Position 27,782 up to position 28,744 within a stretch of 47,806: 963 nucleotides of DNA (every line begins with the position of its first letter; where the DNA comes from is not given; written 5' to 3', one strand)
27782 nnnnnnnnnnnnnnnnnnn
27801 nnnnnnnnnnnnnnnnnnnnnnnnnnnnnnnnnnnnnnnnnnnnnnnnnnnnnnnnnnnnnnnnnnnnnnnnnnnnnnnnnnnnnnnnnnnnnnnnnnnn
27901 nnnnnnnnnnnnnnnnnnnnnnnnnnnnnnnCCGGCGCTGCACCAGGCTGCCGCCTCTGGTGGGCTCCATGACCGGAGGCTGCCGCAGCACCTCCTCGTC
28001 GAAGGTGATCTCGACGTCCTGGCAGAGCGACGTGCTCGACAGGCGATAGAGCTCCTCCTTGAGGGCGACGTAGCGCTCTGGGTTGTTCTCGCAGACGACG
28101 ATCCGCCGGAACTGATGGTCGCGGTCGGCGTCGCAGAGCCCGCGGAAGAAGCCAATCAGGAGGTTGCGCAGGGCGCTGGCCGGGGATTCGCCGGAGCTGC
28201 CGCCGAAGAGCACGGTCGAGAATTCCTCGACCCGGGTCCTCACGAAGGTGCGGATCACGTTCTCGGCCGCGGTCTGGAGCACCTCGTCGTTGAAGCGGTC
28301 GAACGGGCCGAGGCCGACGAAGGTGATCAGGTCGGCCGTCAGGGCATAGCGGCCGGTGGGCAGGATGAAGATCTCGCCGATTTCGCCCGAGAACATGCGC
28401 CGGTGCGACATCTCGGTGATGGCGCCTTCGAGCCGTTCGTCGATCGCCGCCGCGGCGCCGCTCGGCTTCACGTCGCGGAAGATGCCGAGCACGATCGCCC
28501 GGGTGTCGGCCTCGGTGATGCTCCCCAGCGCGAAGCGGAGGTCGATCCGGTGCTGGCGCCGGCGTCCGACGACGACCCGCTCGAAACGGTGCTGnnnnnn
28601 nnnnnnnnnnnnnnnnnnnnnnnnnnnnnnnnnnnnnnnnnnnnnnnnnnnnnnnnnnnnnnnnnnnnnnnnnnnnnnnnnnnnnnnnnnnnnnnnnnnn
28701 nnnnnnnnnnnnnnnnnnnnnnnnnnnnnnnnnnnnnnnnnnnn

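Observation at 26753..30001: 1082-aa fusion of an LCAT/PGAP1-like lipase, an LAP-N/macro-like domain and a CHAT caspase-like protease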

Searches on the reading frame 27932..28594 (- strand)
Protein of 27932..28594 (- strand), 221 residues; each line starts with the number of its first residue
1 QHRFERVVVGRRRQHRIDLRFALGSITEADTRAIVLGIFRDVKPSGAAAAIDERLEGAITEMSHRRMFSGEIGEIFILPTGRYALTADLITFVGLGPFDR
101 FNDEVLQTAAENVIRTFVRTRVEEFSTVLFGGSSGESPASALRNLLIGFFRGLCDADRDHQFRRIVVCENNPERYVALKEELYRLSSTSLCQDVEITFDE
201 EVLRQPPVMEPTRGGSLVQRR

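Call 43: search_solved_structures(query=window:27932-28594:-, max_evalue=10, show_alignments=3)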
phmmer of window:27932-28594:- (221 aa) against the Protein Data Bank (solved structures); distinct sequences matched with E-value up to 10: 8.
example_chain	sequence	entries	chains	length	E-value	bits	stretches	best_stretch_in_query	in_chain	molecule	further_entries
7y1s_A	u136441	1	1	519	0.09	15.6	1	13-142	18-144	leucyl aminopeptidase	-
8pz0_A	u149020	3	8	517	0.093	15.6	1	30-117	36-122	Probable cytosol aminopeptidase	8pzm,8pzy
3jru_B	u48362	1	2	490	0.18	14.7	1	28-102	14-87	Probable cytosol aminopeptidase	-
3h8e_A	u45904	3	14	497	0.58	13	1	29-106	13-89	Cytosol aminopeptidase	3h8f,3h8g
9axt_AP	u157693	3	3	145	0.79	12.5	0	146-169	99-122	Small ribosomal subunit protein eS12A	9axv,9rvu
5m1g_A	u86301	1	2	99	1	12.2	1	2-76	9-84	Gag protein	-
3l2b_A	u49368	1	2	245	1.7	11.4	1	164-211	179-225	Probable manganase-dependent inorganic pyrophosphatase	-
3l31_A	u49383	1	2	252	1.8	11.4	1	164-211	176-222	Probable manganase-dependent inorganic pyrophosphatase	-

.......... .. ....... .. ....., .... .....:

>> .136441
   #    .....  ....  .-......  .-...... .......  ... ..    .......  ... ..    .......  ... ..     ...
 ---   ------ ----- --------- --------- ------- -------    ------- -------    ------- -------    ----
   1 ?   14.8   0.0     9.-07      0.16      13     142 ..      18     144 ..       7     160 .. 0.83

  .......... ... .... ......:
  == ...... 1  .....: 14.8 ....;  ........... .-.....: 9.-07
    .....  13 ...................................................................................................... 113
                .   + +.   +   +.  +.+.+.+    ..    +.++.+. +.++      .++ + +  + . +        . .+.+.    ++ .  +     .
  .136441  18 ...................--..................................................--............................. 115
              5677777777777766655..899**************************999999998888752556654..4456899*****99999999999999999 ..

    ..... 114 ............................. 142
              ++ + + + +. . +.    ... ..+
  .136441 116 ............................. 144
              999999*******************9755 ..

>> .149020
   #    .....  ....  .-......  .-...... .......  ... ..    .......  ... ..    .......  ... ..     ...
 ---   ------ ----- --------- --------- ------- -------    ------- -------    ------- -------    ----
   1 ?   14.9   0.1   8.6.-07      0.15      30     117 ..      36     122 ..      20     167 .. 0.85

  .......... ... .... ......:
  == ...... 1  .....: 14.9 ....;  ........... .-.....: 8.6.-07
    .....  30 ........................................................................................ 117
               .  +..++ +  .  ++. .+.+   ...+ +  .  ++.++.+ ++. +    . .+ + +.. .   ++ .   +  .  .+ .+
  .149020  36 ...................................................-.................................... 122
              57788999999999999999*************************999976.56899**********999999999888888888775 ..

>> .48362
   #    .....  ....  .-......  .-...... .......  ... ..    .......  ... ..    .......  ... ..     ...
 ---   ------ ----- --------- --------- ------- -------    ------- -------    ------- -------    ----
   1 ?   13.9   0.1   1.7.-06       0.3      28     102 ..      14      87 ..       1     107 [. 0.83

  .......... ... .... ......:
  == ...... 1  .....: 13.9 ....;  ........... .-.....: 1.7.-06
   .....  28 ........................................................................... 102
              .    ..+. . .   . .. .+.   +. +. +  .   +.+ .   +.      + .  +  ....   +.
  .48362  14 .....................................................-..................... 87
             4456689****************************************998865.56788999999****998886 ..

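Call 54: search_protein_representatives(protein=window:27932-28594:-)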
Query: 221 residues. Proteins with E-value up to 0.001 (for the whole library): 622; up to 1e-10: 307; up to 1e-30: 163. The best 150 are listed.
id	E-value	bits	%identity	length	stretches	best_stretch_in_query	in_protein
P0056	5.1e-89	313.7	67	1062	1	2-214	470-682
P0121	4.1e-79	281.4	62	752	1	2-214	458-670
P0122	2.8e-76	272.1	63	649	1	3-209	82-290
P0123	1.4e-72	260.1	58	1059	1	3-213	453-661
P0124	3.9e-71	255.3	56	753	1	2-210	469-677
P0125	9.8e-68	244.2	53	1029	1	1-215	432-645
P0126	1.4e-67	243.7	55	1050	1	5-211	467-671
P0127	1.7e-67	243.5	56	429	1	3-212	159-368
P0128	2.3e-67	243.0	56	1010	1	4-207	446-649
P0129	4.7e-67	242.0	58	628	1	3-214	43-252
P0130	1.1e-66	240.8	58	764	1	5-200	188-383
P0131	8.4e-66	237.9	57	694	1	3-207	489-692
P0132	1.9e-65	236.7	57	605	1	5-211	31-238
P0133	9.0e-65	234.5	55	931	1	2-216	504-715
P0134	2.3e-64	233.2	56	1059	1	4-206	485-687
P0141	4.0e-62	225.9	52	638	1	6-201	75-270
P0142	1.3e-61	224.2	50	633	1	4-203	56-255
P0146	5.2e-60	219.0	50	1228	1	5-220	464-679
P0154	4.5e-57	209.4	52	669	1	6-206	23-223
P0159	9.6e-55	201.8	49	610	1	6-208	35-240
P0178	8.4e-51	188.9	48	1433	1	5-208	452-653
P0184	3.4e-49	183.7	45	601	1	3-204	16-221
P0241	6.8e-38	146.7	40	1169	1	6-209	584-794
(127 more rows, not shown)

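Call 55: search_protein_families(library=pfam, proteins=[P0129, P0132, P0141, P0142, P0154, P0159, P0184, P0146, P0178, P0241], max_evalue=0.001)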
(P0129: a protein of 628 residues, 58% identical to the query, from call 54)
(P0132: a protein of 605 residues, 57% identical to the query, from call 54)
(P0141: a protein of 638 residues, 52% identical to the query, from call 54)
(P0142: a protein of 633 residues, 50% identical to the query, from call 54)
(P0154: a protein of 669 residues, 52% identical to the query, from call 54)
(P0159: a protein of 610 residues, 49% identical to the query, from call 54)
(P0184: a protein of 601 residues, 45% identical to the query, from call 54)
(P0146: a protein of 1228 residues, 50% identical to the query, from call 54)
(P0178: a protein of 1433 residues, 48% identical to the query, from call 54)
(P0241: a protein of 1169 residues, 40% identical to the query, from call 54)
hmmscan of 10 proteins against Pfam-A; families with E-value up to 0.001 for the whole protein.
P0129 (628 aa): 4 families
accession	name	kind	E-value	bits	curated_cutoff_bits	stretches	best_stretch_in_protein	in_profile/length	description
PF12770.12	CHAT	-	3e-32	112.7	24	1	324-612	2-288/289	CHAT domain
PF02789.23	Peptidase_M17_N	-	4.7e-08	33.4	23.4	1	75-170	1-95/129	Cytosol aminopeptidase family, N-terminal domain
PF19966.4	VMAP-M4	-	0.00026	21.8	27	1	275-336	23-77/107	vWA-MoxR associated protein middle region (VMAP-M) 4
PF01364.23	Peptidase_C25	-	0.00028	20.7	23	1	466-601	230-349/374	Peptidase family C25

P0132 (605 aa): 4 families
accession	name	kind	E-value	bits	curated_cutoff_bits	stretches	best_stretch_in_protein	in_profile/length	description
PF12770.12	CHAT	-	1.9e-32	113.3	24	1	317-598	4-289/289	CHAT domain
PF02789.23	Peptidase_M17_N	-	8.1e-12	45.6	23.4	1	61-171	1-111/129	Cytosol aminopeptidase family, N-terminal domain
PF01364.23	Peptidase_C25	-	6.9e-06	26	23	1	440-598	221-369/374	Peptidase family C25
PF03568.22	Peptidase_C50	-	0.00013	21.7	27.8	1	337-458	212-329/395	Peptidase family C50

P0141 (638 aa): 3 families
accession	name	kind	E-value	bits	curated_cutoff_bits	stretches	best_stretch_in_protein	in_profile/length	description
PF12770.12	CHAT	-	5e-32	111.9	24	1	353-629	2-289/289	CHAT domain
PF01364.23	Peptidase_C25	-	5.1e-11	42.9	23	1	474-631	218-371/374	Peptidase family C25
PF02789.23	Peptidase_M17_N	-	2.4e-07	31.2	23.4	1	104-226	1-123/129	Cytosol aminopeptidase family, N-terminal domain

P0142 (633 aa): 3 families
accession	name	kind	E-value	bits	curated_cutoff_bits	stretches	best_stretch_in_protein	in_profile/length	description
PF12770.12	CHAT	-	3e-35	122.5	24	1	342-625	3-289/289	CHAT domain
PF02789.23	Peptidase_M17_N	-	1.8e-09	38.1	23.4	1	87-204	1-118/129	Cytosol aminopeptidase family, N-terminal domain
PF01364.23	Peptidase_C25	-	3.6e-07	30.2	23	1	465-613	220-350/374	Peptidase family C25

P0154 (669 aa): 3 families
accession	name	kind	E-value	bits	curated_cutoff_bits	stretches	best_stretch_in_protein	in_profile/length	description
PF12770.12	CHAT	-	1.3e-28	100.7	24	2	329-534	3-223/289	CHAT domain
PF02789.23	Peptidase_M17_N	-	7.7e-11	42.4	23.4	1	53-150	2-98/129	Cytosol aminopeptidase family, N-terminal domain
PF01364.23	Peptidase_C25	-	2.6e-05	24.1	23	1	445-638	213-347/374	Peptidase family C25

P0159 (610 aa): 4 families
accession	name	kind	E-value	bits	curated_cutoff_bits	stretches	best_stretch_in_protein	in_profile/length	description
PF12770.12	CHAT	-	1.9e-31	110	24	1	327-598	9-289/289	CHAT domain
PF01364.23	Peptidase_C25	-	2.6e-10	40.5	23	1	416-583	192-346/374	Peptidase family C25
PF03568.22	Peptidase_C50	-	3.4e-05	23.6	27.8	1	342-551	212-392/395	Peptidase family C50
PF02789.23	Peptidase_M17_N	-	3.7e-05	24.1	23.4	1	64-162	1-95/129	Cytosol aminopeptidase family, N-terminal domain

P0184 (601 aa): 3 families
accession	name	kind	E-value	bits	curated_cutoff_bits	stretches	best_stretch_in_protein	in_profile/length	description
PF12770.12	CHAT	-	4.9e-34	118.5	24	1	304-586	2-289/289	CHAT domain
PF02789.23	Peptidase_M17_N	-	1.5e-07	31.8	23.4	1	48-143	1-91/129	Cytosol aminopeptidase family, N-terminal domain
PF01364.23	Peptidase_C25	-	0.00071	19.4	23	0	427-572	219-347/374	Peptidase family C25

P0146 (1228 aa): 2 families
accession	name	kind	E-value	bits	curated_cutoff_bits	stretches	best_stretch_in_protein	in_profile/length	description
PF02789.23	Peptidase_M17_N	-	4.7e-08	33.5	23.4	1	494-587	1-93/129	Cytosol aminopeptidase family, N-terminal domain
PF07819.20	PGAP1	-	0.00031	21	24.3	1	172-218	87-136/233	PGAP1-like alpha/beta domain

P0178 (1433 aa): 6 families
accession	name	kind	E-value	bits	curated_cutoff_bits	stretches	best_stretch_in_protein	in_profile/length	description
PF09471.16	Peptidase_M64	-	3.2e-38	132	26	2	1193-1375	12-206/302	IgA Peptidase M64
PF12770.12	CHAT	-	7.3e-29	101.5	24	1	735-1015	4-289/289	CHAT domain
PF02789.23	Peptidase_M17_N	-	1e-06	29.1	23.4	1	482-599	1-118/129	Cytosol aminopeptidase family, N-terminal domain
PF02450.21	LCAT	-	2.3e-06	27.6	21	1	156-261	91-203/392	Lecithin:cholesterol acyltransferase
PF07819.20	PGAP1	-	2.7e-05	24.5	24.3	1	176-220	88-135/233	PGAP1-like alpha/beta domain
PF24096.1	DUF7379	-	0.00025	21.5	33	1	170-217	61-115/191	Domain of unknown function (DUF7379)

P0241 (1169 aa): 10 families
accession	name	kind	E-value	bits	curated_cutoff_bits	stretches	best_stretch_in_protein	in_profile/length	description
PF12770.12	CHAT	-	2.4e-30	106.4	24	1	867-1154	3-289/289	CHAT domain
PF12697.13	Abhydrolase_6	-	2.9e-08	35.1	26.3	1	263-434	31-177/217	Alpha/beta hydrolase family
PF07819.20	PGAP1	-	1.9e-06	28.2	24.3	1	295-342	87-137/233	PGAP1-like alpha/beta domain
PF02789.23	Peptidase_M17_N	-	2.4e-06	27.9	23.4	1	614-735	2-114/129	Cytosol aminopeptidase family, N-terminal domain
PF02450.21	LCAT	-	8e-06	25.8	21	1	277-350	92-178/392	Lecithin:cholesterol acyltransferase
PF00561.26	Abhydrolase_1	-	5.8e-05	23.3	25.8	1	297-349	67-121/245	alpha/beta hydrolase fold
PF24096.1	DUF7379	-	0.00033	21.1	33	1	285-337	56-115/191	Domain of unknown function (DUF7379)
PF12146.15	Hydrolase_4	-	0.00053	19.8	27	0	281-337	57-114/239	Serine aminopeptidase, S33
PF06259.18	Abhydrolase_8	-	0.00056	20.1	20.5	0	296-334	106-144/178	Alpha/beta hydrolase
PF06821.19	Ser_hydrolase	-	0.0006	20.2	22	0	277-336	32-94/172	Serine hydrolase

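Call 57: find_encoding_contigs(protein=P0142, flank=6000, max_places=3)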
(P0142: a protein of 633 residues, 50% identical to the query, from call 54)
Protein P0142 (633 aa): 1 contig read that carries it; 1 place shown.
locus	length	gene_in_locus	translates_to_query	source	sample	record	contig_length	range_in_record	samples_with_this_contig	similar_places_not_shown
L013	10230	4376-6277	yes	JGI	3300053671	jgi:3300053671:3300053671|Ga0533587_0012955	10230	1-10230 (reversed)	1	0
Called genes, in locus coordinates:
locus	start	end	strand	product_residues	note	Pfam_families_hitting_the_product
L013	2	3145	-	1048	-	?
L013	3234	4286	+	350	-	PF00413:Peptidase_M10, PF01400:Astacin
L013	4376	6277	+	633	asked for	PF02789:Peptidase_M17_N, PF12770:CHAT, PF01364:Peptidase_C25 (weak)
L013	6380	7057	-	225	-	PF16697:Yop-YscD_cpl, PF00498:FHA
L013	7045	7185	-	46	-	-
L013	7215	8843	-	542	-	PF02142:MGS, PF01808:AICARFT_IMPCHas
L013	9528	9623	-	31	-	-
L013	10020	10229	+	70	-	?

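Call 58: find_encoding_contigs(protein=P0132, flank=6000, max_places=3)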
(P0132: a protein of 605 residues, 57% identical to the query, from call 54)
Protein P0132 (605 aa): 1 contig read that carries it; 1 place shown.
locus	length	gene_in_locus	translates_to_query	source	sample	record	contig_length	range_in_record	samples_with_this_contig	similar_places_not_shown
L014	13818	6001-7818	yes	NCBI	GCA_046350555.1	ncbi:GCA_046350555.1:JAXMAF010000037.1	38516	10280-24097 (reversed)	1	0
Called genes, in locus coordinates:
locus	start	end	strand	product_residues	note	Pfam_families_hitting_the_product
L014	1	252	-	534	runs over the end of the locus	PF00171:Aldedh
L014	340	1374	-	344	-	PF01791:DeoC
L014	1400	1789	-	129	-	-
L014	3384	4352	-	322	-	-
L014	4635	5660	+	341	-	-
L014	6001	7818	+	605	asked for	PF02789:Peptidase_M17_N, PF12770:CHAT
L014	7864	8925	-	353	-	PF01261:AP_endonuc_2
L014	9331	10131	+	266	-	PF00440:TetR_N, PF09209:CecR_C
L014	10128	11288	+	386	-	PF12704:MacB_PCD, PF02687:FtsX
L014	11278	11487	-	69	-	-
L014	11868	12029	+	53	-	-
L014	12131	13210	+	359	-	PF25919:BSH_CusB (faint), PF00364:Biotin_lipoyl (faint), PF25917:BSH_RND, PF25973:BSH_CzcB (weak), PF25984:BSH_YknX (weak), PF25876:HH_MFP_RND (faint), PF25881:HH_YBHG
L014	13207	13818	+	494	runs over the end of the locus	PF02321:OEP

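Call 60: search_protein_families(library=pfam, proteins=[L014:4635-5660:+, L013:3234-4286:+, L014:3384-4352:-, L013:2-3145:-], max_evalue=0.1)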
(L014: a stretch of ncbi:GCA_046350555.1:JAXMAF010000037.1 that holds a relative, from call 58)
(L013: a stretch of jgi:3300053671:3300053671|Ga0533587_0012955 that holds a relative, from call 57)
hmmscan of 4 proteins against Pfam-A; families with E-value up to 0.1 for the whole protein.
L014:4635-5660:+ (341 aa): 3 families
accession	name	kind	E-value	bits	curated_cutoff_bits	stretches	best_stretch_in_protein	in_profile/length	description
PF00404.24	Dockerin_1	-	0.0026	18.3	22.9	1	293-336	1-52/57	Dockerin type I domain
PF13517.12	FG-GAP_3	-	0.0057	17.7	26.9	0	292-303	47-58/61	FG-GAP-like repeat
PF01839.29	FG-GAP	-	0.099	13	22.1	0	314-329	2-17/37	FG-GAP repeat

L013:3234-4286:+ (350 aa): 4 families
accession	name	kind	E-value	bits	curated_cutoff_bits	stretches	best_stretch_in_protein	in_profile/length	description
PF01400.30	Astacin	-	5.5e-10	39.7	22.5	1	159-320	8-146/189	Astacin (Peptidase family M12A)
PF00413.30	Peptidase_M10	-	5.6e-09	36.5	24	1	166-262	20-127/159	Matrixin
PF13688.12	Reprolysin_5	-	0.041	14.5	27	1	242-263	140-161/196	Metallo-peptidase family M12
PF10263.15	SprT-like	-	0.098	13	25.6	0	238-271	56-89/108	SprT-like family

L014:3384-4352:- (322 aa): 1 family
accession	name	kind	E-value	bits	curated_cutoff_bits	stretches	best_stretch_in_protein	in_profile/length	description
PF07963.17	N_methyl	-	0.00015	21.7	21.2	1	52-73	5-26/27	Prokaryotic N-terminal methylation motif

L013:2-3145:- (1048 aa): 7 families
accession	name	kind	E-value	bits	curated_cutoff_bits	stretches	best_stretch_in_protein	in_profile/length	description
PF07733.18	DNA_pol3_alpha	-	6.6e-99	331.2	23.9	1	315-586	1-260/260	Bacterial DNA polymerase III alpha NTPase domain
PF17657.6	DNA_pol3_finger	-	1.4e-59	200.6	22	1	589-754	1-166/166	Bacterial DNA polymerase III alpha subunit finger domain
PF02811.25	PHP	-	6.7e-56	189.6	26.4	1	20-196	1-163/164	PHP domain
PF14579.12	HHH_6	-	3.5e-31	107.7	25.6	1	833-920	2-89/90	Helix-hairpin-helix motif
PF13263.12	PHP_C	-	0.013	15.4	21.3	1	206-229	4-27/56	PHP-associated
PF01584.24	CheW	-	0.054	13.6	23.5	0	474-546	9-75/138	CheW-like domain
PF12836.13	HHH_3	-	0.065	13.8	27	0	858-887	16-45/65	Helix-hairpin-helix motif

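Call 68: search_solved_structures(query=A4, max_evalue=10, show_alignments=2)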
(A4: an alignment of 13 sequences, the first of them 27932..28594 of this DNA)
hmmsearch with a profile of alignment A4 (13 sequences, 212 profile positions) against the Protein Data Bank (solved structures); distinct sequences matched with E-value up to 10: 12.
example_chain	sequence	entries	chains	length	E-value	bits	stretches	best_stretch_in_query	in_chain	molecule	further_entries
3jru_B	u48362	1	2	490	0.0013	21.4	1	30-102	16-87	Probable cytosol aminopeptidase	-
8pz0_A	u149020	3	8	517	0.0015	21.2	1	32-116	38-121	Probable cytosol aminopeptidase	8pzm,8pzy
3h8e_A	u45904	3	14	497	0.076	15.6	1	26-104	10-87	Cytosol aminopeptidase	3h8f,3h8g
7y1s_A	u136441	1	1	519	0.095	15.3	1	33-139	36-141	leucyl aminopeptidase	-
1gyt_A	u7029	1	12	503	0.16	14.6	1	24-117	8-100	CYTOSOL AMINOPEPTIDASE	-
6gos_D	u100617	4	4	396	0.75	12.4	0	39-72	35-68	Microcin B17-processing protein McbD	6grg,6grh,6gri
1vhu_A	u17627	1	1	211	0.77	12.3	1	17-80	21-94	Hypothetical protein AF1521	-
2fce_A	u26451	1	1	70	0.88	12.2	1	131-184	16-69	Myosin light chain 1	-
1hjz_A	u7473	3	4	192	1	12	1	17-80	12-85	HYPOTHETICAL PROTEIN AF1521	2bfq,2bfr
7wr6_B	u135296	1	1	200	1.1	11.8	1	17-80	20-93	ADP-ribose glycohydrolase AF_1521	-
6fx7_A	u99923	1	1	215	1.1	11.8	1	17-80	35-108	[Protein ADP-ribosylglutamate] hydrolase AF_1521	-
4gvw_A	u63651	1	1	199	1.3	11.5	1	17-80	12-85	De novo designed serine hydrolase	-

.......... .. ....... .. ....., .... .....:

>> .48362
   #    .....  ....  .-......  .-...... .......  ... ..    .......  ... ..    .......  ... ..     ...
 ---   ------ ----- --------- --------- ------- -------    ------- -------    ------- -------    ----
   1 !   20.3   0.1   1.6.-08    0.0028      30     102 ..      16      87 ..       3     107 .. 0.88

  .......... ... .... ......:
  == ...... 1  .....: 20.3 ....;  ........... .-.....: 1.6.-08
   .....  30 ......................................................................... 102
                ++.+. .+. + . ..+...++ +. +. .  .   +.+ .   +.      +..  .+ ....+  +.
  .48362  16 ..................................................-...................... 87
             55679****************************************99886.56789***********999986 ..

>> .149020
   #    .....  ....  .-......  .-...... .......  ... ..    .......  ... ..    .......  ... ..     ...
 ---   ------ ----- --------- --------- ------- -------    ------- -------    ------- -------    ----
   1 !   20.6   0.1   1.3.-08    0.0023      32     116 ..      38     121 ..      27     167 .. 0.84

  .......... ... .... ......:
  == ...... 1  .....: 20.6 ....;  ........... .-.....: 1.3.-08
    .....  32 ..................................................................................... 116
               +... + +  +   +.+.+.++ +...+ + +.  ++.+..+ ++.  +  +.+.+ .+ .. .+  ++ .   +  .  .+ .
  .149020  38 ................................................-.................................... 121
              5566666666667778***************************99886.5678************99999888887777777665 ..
